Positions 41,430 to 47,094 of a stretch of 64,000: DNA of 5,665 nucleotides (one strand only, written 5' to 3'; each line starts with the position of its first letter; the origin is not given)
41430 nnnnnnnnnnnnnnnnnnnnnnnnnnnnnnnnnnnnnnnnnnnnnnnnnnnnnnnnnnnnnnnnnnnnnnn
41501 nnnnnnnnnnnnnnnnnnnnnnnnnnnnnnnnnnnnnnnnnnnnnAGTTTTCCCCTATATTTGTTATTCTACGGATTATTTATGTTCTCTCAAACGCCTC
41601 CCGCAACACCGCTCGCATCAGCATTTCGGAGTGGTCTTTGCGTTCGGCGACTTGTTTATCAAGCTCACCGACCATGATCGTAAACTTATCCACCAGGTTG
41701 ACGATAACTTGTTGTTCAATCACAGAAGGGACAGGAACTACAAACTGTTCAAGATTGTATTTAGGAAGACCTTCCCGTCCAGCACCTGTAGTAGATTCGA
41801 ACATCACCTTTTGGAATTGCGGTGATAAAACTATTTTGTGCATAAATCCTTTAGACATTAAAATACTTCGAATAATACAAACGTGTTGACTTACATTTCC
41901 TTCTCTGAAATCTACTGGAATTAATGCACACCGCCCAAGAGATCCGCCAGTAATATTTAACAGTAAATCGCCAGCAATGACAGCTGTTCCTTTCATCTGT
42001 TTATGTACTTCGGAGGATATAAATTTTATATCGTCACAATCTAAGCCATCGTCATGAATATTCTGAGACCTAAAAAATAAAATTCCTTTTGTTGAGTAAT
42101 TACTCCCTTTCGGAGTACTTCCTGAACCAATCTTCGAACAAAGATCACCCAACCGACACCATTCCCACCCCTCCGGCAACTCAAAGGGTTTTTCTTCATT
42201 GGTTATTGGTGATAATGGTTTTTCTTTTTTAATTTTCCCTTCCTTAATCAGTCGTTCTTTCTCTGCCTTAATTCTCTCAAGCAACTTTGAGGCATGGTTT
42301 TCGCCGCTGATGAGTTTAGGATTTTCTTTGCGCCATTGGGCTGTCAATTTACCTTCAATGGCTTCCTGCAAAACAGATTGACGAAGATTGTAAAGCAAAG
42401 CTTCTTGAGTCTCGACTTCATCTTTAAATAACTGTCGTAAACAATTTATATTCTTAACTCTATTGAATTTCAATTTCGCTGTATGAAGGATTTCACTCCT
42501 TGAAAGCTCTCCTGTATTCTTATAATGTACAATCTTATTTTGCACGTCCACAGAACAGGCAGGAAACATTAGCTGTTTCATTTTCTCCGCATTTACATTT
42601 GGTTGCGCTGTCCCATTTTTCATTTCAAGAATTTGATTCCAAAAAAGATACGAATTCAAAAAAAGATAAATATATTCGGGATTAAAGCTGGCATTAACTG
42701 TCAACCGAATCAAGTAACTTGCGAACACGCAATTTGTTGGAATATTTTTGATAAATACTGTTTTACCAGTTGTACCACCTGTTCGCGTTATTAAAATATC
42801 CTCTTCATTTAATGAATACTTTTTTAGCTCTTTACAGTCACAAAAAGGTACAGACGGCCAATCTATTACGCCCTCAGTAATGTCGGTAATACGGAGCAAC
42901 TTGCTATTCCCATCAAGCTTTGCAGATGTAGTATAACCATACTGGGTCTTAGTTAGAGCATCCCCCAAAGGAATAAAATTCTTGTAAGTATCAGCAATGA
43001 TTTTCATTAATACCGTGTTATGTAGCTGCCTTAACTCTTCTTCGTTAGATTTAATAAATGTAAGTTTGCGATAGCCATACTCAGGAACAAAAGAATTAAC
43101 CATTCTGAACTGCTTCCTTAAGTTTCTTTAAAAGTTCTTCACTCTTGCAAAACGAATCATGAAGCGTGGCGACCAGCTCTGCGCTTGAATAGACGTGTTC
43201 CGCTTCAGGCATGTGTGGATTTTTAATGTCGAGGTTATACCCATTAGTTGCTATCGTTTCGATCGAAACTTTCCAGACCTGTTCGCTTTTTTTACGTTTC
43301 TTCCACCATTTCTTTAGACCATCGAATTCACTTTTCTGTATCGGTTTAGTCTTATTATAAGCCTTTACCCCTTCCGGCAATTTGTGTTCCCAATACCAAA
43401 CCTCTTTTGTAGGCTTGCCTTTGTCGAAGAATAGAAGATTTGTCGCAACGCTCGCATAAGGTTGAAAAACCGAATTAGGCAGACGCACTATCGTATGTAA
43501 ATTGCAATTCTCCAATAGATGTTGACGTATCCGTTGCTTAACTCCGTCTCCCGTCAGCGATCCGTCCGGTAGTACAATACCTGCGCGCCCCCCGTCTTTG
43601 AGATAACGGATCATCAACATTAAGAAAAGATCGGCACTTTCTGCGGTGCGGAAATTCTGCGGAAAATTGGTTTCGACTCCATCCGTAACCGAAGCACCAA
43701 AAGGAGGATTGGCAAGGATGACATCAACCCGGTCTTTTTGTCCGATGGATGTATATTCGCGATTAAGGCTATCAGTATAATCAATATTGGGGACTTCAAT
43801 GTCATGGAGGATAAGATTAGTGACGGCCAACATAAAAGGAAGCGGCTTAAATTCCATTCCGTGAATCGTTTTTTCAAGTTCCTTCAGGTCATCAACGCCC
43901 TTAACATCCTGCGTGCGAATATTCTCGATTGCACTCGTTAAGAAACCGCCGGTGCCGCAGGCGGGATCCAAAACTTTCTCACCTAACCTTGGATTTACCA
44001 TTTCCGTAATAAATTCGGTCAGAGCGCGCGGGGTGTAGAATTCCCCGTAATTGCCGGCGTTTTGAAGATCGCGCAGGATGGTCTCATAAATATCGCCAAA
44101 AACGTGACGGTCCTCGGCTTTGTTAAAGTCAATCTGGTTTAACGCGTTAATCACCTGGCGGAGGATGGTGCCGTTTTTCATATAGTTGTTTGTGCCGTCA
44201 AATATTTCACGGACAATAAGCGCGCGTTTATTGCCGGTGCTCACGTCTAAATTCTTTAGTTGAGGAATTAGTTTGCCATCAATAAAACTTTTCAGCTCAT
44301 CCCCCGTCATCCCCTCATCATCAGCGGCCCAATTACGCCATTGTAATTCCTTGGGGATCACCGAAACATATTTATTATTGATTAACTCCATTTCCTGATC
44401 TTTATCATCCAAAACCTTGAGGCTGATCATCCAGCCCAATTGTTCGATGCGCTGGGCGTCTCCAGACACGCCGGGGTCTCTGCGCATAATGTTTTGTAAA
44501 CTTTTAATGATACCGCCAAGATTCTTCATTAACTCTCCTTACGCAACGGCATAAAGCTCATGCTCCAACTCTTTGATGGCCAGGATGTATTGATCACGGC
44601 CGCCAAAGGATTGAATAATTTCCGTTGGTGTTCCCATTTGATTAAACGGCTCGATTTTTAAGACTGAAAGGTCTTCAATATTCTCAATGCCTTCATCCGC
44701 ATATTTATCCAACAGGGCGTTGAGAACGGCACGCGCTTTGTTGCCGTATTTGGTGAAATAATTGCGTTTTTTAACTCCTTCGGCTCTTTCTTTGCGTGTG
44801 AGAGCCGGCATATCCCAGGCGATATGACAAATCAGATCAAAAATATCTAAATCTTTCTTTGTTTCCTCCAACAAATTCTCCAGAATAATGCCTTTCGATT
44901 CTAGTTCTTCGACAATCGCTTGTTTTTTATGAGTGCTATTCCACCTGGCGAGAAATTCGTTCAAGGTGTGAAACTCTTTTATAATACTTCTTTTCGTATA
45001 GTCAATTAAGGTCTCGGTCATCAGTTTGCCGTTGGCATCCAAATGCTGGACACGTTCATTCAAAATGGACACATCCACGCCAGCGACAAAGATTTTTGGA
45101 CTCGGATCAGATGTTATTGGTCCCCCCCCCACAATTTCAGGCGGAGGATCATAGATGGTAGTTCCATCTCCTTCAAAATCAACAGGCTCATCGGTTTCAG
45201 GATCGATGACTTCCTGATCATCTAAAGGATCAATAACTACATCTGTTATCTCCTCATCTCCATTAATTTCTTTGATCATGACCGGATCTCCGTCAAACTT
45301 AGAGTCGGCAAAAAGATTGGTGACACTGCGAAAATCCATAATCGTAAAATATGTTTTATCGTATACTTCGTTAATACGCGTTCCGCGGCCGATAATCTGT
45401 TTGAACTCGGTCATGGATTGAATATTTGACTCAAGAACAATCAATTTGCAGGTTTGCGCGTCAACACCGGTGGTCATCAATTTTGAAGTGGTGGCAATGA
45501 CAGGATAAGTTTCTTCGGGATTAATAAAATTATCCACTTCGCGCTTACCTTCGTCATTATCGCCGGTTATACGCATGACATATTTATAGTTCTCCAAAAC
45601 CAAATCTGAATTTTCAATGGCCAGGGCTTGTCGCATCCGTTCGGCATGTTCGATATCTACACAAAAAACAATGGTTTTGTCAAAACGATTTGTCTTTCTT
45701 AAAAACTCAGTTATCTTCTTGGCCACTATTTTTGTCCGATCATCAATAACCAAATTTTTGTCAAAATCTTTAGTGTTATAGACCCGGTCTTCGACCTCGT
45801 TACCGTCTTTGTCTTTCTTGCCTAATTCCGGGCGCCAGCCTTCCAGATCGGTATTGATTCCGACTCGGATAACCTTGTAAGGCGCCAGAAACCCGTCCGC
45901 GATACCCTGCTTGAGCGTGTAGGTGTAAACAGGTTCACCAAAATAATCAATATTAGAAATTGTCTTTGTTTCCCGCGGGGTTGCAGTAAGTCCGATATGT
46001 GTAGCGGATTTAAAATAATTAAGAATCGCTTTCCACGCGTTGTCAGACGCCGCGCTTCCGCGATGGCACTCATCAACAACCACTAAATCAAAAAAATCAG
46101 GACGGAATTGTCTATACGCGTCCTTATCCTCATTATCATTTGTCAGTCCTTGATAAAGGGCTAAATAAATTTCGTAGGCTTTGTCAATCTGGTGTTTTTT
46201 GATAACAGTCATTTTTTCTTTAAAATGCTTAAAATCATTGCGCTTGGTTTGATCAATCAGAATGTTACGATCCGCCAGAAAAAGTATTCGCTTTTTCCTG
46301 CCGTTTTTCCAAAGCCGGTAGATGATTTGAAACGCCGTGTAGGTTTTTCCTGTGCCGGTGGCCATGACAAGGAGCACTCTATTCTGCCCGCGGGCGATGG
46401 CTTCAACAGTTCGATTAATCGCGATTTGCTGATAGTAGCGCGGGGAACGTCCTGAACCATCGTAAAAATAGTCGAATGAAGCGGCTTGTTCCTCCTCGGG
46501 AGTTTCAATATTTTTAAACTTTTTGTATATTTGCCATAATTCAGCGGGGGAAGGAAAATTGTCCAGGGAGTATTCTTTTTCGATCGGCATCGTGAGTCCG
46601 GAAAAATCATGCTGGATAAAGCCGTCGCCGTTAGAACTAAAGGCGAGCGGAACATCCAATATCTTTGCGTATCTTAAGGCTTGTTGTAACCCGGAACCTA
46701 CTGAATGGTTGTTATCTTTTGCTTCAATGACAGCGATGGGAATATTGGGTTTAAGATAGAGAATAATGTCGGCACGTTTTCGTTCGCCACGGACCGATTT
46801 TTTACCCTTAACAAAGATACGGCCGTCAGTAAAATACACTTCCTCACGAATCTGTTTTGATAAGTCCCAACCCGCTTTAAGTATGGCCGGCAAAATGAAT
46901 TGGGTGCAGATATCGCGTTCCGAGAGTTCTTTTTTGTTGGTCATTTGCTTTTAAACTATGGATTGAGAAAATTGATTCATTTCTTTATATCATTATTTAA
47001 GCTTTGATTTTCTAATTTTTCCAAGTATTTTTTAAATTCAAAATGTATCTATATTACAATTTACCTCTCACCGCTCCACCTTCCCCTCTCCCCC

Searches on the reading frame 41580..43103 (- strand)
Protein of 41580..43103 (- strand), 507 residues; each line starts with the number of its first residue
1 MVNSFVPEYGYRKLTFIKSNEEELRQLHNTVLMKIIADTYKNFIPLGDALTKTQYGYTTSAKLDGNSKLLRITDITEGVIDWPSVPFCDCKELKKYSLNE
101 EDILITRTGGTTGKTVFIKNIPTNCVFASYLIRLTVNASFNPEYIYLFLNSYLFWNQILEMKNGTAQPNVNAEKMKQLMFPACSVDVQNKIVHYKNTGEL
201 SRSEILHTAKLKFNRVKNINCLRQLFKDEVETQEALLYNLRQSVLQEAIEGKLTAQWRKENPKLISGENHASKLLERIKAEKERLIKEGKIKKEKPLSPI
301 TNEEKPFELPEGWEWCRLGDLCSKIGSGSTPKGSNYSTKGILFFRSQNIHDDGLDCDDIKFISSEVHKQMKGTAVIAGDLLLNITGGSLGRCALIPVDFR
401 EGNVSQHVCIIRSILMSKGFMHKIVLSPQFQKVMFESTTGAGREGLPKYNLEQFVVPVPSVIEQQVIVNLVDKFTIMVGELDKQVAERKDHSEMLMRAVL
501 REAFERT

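Call 22: search_protein_families(library=pfam, proteins=[window:41580-43103:-], max_evalue=0.01)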
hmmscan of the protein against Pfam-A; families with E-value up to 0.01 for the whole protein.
window:41580-43103:- (507 aa): 1 family
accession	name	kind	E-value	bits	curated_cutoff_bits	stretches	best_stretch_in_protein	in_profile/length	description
PF01420.25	Methylase_S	-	2.9e-20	73.6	22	2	92-193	51-147/168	Type I restriction modification DNA specificity domain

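Call 86: search_protein_families(library=padloc, proteins=[window:41580-43103:-], max_evalue=0.001)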
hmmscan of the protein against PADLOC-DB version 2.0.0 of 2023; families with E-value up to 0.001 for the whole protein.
window:41580-43103:- (507 aa): 104 families (the best 25 are shown)
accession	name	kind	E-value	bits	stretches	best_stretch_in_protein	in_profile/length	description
PDLC03179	Specificity_I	-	2.3e-81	272.5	2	231-503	320-587/589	Type I specificity subunit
PDLC03169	Specificity_I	-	5.2e-65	218.6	3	301-504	208-415/461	Type I specificity subunit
PDLC03189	Specificity_I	-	2.7e-57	192.7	3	287-505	199-414/459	Type I specificity subunit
PDLC03076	Specificity_I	-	8.8e-55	184.8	2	239-476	252-481/488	Type I specificity subunit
PDLC03079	Specificity_I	-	1.9e-53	180.3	1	49-505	38-444/470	Type I specificity subunit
PDLC03127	Specificity_I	-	6.8e-50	168.4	2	228-505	184-450/571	Type I specificity subunit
PDLC03107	Specificity_I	-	1.1e-41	141.2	2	47-203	201-367/392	Type I specificity subunit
PDLC03100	Specificity_I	-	4.6e-41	139.6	2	20-206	174-370/392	Type I specificity subunit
PDLC03196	Specificity_I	-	4.9e-41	138.7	3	239-331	21-105/792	Type I specificity subunit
PDLC03109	Specificity_I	-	3.1e-40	136.3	2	235-505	205-494/591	Type I specificity subunit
PDLC03072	Specificity_I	-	3.7e-40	136.3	2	308-484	232-413/448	Type I specificity subunit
PDLC03089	Specificity_I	-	1.5e-39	134.4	2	313-471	5-165/446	Type I specificity subunit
PDLC03195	Specificity_I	-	6e-38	128.7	1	313-500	43-233/512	Type I specificity subunit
PDLC03168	Specificity_I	-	2.5e-37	127.4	2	312-474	4-165/459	Type I specificity subunit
PDLC03073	Specificity_I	-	7.2e-37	125.5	2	54-198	33-183/437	Type I specificity subunit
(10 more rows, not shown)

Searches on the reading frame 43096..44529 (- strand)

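Call 86: search_protein_families(library=padloc, proteins=[window:43096-44529:-], max_evalue=0.001)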
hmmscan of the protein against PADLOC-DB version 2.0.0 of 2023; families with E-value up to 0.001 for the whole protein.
window:43096-44529:- (477 aa): 60 families (the best 25 are shown)
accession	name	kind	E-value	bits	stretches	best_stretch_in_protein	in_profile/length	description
PDLC03025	MTase_I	-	1.4e-189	629.5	1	3-425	2-433/569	Type I methyltransferase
PDLC03021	MTase_I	-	2.1e-169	562.5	1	6-475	5-490/491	Type I methyltransferase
PDLC03026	MTase_I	-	2.5e-71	239.3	1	13-471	15-471/487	Type I methyltransferase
PDLC04134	mad2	-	2.1e-56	189.8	1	6-417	143-492/492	mads_2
PDLC03036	MTase_I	-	7e-47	158.2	2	81-382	122-443/635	Type I methyltransferase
PDLC03318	MTase_II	-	1e-32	111.4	2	101-216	285-399/723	Type II methyltransferase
PDLC03022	MTase_I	-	1.7e-31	107.4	1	38-471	60-505/857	Type I methyltransferase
PDLC03035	MTase_I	-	1.1e-29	101.5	1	120-375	132-392/653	Type I methyltransferase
PDLC03031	MTase_I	-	5e-28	95.8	1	123-356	142-390/834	Type I methyltransferase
PDLC03029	MTase_I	-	1.2e-27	94.7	1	109-356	121-390/661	Type I methyltransferase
PDLC03218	MTase_II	-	1.1e-26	91.5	1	144-377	248-488/532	Type II methyltransferase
PDLC03018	MTase_I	-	3.1e-26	90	2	118-218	265-363/749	Type I methyltransferase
PDLC03033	MTase_I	-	4.3e-25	86.7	1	99-469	135-530/541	Type I methyltransferase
PDLC03027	MTase_I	-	2.2e-22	77.4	1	123-435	115-433/810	Type I methyltransferase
PDLC03019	MTase_I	-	1.8e-20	70.9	1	136-372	142-376/932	Type I methyltransferase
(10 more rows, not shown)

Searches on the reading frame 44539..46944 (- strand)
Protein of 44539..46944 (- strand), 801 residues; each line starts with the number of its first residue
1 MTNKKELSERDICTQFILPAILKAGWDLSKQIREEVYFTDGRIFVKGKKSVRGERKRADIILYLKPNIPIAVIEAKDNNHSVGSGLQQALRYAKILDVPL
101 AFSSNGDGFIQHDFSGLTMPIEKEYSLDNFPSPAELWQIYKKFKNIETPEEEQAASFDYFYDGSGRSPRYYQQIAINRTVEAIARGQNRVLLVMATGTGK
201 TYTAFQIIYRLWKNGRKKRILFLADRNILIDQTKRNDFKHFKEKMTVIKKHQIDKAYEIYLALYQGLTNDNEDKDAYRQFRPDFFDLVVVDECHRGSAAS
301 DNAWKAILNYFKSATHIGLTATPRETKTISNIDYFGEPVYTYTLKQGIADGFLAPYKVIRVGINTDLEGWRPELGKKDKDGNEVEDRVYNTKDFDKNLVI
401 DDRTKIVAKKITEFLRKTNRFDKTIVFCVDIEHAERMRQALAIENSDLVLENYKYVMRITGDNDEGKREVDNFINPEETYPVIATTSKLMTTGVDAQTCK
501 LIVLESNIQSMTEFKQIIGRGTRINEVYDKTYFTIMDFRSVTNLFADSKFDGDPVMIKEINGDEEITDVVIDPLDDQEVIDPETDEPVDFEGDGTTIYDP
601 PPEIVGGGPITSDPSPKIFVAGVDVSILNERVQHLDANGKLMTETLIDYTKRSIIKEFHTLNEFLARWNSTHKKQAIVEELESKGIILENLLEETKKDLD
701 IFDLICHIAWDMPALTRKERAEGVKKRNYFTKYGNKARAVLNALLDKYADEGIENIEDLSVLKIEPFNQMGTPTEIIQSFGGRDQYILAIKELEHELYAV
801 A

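Call 86: search_protein_families(library=padloc, proteins=[window:44539-46944:-], max_evalue=0.001)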
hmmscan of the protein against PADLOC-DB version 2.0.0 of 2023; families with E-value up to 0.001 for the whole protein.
window:44539-46944:- (801 aa): 20 families
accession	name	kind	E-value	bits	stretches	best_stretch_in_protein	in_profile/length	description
PDLC03049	REase_I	-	0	1163.9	1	3-801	5-803/807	Type I restriction enzyme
PDLC03050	REase_I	-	1.1e-64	216.2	1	616-799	29-213/219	Type I restriction enzyme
PDLC03042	REase_I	-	7.5e-44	147.4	1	159-541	433-847/1170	Type I restriction enzyme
PDLC03047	REase_I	-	2.7e-30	102.9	1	53-549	235-733/1107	Type I restriction enzyme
PDLC02707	PbeA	-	7e-25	85.7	1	156-551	247-642/672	PbeA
PDLC02704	PbeA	-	8.1e-19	65.5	1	166-543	253-648/682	PbeA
PDLC03659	mREase_IV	-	4.1e-14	49.4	1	179-539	231-566/945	Type IV methyl-directed restriction enzyme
PDLC03045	REase_I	-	6.7e-12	42.2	1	194-399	291-509/995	Type I restriction enzyme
PDLC03048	REase_I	-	1.8e-11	40.9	1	173-423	246-505/976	Type I restriction enzyme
PDLC03597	REase_MTase_IIG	-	7.5e-11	38.3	1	166-236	166-236/1646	Type IIG restriction enzyme-methyltransferase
PDLC02706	PbeA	-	1.5e-10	38.4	1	166-357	268-472/722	PbeA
PDLC02705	PbeA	-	8.8e-10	35.4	1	287-559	377-653/691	PbeA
PDLC02703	PbeA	-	4.1e-08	30.3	1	188-539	262-614/626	PbeA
PDLC01439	typeIV_DinG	-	2.6e-06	24.4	1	167-365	15-106/575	CAS-IV-A; associated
PDLC04556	PDC-M27C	-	6.4e-06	22.8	1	190-254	57-120/892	-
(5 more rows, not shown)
